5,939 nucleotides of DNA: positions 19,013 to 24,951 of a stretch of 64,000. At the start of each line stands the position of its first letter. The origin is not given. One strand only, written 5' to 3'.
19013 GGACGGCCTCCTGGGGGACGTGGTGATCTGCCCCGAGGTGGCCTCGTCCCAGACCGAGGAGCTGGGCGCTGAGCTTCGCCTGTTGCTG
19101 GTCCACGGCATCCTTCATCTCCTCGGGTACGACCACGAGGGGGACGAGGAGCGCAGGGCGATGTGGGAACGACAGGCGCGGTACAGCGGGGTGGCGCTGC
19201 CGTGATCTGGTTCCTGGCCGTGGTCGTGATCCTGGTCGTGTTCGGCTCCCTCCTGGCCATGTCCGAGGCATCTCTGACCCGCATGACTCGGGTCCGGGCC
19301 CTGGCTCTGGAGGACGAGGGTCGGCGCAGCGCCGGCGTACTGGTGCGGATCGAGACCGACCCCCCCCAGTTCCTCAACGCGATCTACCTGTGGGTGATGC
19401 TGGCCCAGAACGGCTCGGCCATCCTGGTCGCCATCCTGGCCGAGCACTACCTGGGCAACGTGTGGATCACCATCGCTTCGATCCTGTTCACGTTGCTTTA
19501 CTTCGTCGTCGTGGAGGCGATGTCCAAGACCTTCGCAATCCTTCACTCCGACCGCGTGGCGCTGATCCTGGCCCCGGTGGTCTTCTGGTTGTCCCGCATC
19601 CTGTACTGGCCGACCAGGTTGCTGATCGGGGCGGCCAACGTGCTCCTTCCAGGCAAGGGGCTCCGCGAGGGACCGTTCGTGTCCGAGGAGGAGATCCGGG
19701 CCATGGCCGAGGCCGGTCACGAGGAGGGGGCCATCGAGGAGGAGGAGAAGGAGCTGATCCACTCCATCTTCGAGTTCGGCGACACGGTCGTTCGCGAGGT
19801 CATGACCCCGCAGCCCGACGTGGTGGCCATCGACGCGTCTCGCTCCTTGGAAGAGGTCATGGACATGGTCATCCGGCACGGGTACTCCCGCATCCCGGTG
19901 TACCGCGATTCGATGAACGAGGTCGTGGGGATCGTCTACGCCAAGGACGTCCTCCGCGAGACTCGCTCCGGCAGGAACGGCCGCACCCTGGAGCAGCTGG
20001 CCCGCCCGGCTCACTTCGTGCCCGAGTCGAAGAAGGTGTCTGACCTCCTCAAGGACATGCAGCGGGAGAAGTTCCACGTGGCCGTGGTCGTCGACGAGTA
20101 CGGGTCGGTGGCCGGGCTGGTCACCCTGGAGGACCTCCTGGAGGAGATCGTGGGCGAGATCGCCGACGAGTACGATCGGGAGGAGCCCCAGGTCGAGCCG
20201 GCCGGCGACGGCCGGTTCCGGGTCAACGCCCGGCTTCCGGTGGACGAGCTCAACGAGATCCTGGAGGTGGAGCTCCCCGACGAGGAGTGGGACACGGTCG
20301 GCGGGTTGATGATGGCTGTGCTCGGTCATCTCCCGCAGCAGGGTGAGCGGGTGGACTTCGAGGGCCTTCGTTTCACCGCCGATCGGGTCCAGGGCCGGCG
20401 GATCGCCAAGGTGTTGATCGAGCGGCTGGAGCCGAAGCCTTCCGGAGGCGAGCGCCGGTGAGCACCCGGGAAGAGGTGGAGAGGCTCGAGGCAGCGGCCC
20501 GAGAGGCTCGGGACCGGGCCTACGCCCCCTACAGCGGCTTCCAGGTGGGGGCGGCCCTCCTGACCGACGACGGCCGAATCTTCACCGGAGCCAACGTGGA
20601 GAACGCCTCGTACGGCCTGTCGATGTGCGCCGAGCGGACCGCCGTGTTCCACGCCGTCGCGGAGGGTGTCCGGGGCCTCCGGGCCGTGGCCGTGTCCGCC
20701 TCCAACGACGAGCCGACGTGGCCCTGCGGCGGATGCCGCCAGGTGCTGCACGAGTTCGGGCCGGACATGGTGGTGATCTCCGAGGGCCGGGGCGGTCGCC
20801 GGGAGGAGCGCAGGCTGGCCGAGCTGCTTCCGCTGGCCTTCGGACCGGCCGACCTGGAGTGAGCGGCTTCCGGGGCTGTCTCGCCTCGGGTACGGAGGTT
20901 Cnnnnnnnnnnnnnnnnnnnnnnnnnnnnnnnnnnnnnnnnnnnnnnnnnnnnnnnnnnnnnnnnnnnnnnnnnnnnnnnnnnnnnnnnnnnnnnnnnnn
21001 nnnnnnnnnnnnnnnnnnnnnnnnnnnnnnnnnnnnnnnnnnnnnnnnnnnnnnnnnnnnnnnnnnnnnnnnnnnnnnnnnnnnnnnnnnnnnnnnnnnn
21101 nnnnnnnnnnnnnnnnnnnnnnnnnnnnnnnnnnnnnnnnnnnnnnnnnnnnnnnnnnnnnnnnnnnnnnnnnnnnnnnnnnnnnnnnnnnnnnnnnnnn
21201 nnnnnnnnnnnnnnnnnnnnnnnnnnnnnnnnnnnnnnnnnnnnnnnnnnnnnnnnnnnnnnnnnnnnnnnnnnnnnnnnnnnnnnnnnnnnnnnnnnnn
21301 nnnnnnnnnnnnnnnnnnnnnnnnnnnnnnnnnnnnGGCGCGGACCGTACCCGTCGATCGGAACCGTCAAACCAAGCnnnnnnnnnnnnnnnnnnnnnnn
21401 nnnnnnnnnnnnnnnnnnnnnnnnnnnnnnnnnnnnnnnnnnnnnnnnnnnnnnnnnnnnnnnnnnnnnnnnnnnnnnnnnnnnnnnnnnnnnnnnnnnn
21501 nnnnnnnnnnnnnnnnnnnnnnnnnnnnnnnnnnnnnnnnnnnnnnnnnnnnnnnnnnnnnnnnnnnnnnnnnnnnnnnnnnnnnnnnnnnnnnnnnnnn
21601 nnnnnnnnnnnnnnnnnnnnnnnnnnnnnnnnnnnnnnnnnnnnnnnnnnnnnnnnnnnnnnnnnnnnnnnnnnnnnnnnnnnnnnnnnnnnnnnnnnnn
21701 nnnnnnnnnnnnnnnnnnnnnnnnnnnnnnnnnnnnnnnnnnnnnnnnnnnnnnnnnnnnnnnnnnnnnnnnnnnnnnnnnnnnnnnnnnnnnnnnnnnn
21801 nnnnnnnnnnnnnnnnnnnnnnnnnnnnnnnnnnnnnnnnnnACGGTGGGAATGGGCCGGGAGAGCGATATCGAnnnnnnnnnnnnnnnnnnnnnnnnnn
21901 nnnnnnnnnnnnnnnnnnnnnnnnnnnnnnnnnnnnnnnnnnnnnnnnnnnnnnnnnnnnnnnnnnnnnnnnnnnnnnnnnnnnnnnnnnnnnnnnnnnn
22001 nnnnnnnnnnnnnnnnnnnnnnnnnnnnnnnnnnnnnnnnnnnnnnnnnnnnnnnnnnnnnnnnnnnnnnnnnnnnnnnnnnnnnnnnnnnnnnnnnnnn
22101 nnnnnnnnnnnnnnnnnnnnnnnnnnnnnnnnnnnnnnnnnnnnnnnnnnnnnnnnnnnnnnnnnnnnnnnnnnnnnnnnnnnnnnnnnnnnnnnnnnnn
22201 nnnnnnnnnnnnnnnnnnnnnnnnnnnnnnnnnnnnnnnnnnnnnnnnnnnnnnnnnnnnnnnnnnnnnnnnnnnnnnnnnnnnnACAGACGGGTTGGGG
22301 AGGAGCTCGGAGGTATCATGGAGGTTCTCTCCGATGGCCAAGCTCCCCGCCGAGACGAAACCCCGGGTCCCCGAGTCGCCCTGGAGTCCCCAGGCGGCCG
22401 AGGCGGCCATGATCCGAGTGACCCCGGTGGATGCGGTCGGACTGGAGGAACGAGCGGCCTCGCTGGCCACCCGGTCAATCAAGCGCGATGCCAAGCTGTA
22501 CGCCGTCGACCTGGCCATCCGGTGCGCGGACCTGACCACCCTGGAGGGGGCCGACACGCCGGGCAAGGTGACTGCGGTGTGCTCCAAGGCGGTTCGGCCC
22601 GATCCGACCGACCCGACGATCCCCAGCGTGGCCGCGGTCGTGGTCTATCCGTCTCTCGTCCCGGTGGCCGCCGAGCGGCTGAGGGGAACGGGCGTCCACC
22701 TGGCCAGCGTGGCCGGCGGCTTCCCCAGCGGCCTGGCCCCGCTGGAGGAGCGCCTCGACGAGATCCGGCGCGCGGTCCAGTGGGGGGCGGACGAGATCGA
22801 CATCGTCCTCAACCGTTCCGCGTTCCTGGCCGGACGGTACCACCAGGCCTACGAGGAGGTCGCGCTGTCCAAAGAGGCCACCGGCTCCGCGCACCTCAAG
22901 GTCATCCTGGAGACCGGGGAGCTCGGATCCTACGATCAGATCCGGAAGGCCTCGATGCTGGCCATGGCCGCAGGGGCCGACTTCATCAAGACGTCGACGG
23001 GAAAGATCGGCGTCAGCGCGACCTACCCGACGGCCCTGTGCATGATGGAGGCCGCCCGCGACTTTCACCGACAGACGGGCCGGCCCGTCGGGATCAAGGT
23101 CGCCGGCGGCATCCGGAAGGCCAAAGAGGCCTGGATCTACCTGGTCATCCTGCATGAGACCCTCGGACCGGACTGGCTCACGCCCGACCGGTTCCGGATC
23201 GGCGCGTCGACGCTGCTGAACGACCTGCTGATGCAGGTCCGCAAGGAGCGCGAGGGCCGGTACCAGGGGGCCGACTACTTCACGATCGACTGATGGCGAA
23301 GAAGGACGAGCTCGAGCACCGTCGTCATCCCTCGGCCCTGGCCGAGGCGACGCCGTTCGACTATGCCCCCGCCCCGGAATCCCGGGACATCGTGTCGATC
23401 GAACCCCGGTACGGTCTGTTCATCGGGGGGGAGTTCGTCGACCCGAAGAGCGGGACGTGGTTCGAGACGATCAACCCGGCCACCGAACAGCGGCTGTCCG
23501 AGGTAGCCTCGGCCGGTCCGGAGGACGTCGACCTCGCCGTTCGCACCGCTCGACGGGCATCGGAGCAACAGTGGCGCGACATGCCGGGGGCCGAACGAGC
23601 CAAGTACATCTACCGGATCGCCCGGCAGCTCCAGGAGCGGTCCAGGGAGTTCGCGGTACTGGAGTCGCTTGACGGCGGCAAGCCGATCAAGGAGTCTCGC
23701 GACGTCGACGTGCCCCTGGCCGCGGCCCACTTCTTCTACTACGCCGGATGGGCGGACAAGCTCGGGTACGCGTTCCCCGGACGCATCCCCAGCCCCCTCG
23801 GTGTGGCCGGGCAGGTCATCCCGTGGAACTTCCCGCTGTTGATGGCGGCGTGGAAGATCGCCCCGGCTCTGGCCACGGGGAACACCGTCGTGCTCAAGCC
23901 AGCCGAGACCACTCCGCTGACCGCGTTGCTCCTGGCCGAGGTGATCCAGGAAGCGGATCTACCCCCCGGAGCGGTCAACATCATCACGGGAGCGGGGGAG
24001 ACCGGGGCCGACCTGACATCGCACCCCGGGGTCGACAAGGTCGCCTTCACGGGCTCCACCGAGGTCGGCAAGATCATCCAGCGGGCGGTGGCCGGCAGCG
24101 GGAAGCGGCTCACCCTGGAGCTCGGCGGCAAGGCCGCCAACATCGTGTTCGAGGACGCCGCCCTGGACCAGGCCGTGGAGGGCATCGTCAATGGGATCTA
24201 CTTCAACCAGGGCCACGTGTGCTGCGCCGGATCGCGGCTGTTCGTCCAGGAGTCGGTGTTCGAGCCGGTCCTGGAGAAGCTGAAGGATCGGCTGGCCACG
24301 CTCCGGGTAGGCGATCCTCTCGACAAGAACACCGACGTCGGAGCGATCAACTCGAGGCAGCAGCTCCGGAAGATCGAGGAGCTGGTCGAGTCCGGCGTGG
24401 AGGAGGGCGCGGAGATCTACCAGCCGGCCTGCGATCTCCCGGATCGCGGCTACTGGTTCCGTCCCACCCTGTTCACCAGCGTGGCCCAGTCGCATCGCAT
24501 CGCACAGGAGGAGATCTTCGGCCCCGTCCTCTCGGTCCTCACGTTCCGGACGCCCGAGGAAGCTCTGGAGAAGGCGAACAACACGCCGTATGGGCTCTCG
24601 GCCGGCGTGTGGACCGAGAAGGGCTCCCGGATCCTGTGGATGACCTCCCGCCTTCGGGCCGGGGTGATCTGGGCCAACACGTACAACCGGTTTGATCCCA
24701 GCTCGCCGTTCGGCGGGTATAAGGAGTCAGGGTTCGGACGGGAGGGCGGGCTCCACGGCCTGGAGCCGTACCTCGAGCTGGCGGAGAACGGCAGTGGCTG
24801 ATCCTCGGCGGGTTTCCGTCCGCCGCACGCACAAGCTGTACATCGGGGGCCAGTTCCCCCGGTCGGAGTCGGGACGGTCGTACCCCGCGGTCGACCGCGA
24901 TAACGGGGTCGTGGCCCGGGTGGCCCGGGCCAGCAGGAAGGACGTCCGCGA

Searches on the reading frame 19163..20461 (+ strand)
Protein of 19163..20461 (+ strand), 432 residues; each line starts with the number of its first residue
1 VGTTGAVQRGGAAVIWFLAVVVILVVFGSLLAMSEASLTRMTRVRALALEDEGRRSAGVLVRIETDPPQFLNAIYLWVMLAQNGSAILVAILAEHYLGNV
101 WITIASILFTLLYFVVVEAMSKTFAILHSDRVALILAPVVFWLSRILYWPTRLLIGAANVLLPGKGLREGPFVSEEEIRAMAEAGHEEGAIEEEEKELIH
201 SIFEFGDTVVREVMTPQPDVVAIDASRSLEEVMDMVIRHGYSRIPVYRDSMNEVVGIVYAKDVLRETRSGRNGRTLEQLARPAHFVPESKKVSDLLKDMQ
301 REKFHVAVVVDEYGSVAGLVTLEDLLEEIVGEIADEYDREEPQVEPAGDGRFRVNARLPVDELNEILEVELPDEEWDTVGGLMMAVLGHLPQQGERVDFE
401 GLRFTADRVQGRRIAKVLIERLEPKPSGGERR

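Call 58: search_protein_families(library=ncbifam, proteins=[window:19163-20461:+], max_evalue=1e-10)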
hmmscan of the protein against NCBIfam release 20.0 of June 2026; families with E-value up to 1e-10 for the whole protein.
window:19163-20461:+ (432 aa): 4 families
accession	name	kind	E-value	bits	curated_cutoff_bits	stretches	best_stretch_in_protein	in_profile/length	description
TIGR03520.1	GldE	subfamily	6.6e-66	223.1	376.05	1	22-419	2-405/408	gliding motility-associated protein GldE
NF011675.0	PRK15094.1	equivalog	2.5e-56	191.1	379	1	180-419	39-279/292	CNNM family magnesium/cobalt transport protein CorC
NF052568.1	PolamExpPaeASal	equivalog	2e-48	165.3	500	1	18-421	5-424/424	polyamine export protein PaeA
NF008604.1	PRK11573.1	equivalog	1.5e-47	162.4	475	1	18-425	10-422/428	hypothetical protein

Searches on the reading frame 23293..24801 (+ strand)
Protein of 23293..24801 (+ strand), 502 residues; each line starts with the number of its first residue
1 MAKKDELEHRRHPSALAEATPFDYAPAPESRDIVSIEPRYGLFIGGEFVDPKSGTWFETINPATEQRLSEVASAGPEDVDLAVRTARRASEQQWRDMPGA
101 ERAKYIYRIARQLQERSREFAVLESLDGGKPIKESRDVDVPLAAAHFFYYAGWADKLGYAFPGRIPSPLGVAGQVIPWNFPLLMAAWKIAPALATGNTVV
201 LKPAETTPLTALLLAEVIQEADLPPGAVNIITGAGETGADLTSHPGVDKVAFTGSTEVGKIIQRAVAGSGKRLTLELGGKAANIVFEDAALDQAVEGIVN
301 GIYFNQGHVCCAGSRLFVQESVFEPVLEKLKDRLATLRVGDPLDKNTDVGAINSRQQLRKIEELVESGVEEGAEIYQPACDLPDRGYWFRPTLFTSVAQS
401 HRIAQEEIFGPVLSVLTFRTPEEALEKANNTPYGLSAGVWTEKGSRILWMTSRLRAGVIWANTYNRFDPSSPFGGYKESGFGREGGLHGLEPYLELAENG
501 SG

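Call 58: search_protein_families(library=ncbifam, proteins=[window:23293-24801:+], max_evalue=1e-10)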
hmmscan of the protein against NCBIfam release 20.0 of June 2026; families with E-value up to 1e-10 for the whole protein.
window:23293-24801:+ (502 aa): 40 families (the best 25 are shown)
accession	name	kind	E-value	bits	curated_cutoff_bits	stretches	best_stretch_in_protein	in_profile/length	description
TIGR01804.1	BADH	equivalog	4.3e-141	470.6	668.6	1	43-495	1-465/467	betaine-aldehyde dehydrogenase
NF045736.1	PaDhStyDRhodo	equivalog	1.8e-140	468.7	800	1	41-491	4-467/479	phenylacetaldehyde dehydrogenase StyD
NF045735.1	PaDhStyDPseudo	equivalog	8.8e-138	460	850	1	42-496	5-476/483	phenylacetaldehyde dehydrogenase StyD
TIGR02299.1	HpaE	equivalog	1.8e-135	452.3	638.35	1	42-496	3-471/488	5-carboxymethyl-2-hydroxymuconate semialdehyde dehydrogenase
NF009725.0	PRK13252.1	equivalog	7.9e-132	440.1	593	1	38-495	5-473/488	betaine-aldehyde dehydrogenase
NF010000.0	PRK13473.1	subfamily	4.5e-131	437.7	615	1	42-495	5-466/475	aminobutyraldehyde dehydrogenase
NF050026.1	AcaldDHExaC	equivalog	4.6e-129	431.3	900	1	31-493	7-485/503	acetaldehyde dehydrogenase ExaC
TIGR03216.1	OH_muco_semi_DH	equivalog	8.8e-122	407.1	693.25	1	43-497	4-475/481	2-hydroxymuconic semialdehyde dehydrogenase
NF007352.0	PRK09847.1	equivalog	2.5e-115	385.8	850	1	35-496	17-486/495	aldehyde dehydrogenase PuuC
TIGR01780.1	SSADH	subfamily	1.2e-104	350.8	646.35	1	60-496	2-447/448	succinate-semialdehyde dehydrogenase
NF007497.0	PRK10090.1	equivalog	9.6e-104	347.8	500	1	39-495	6-471/480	aldehyde dehydrogenase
NF042993.1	AlphKGSA_gudD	equivalog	1.7e-101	340.3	770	1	40-486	4-465/481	alpha-ketoglutaric semialdehyde dehydrogenase GucD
TIGR03374.1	ABALDH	equivalog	2.5e-101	339.8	909.3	1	41-493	3-463/472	aminobutyraldehyde dehydrogenase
NF040648.1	lactal_redase_Meth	equivalog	8.9e-96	321.7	650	1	42-485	1-446/463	lactaldehyde dehydrogenase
TIGR04284.1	aldehy_Rv0768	hypoth_equivalog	3.5e-95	319.8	775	1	42-496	3-473/480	aldehyde dehydrogenase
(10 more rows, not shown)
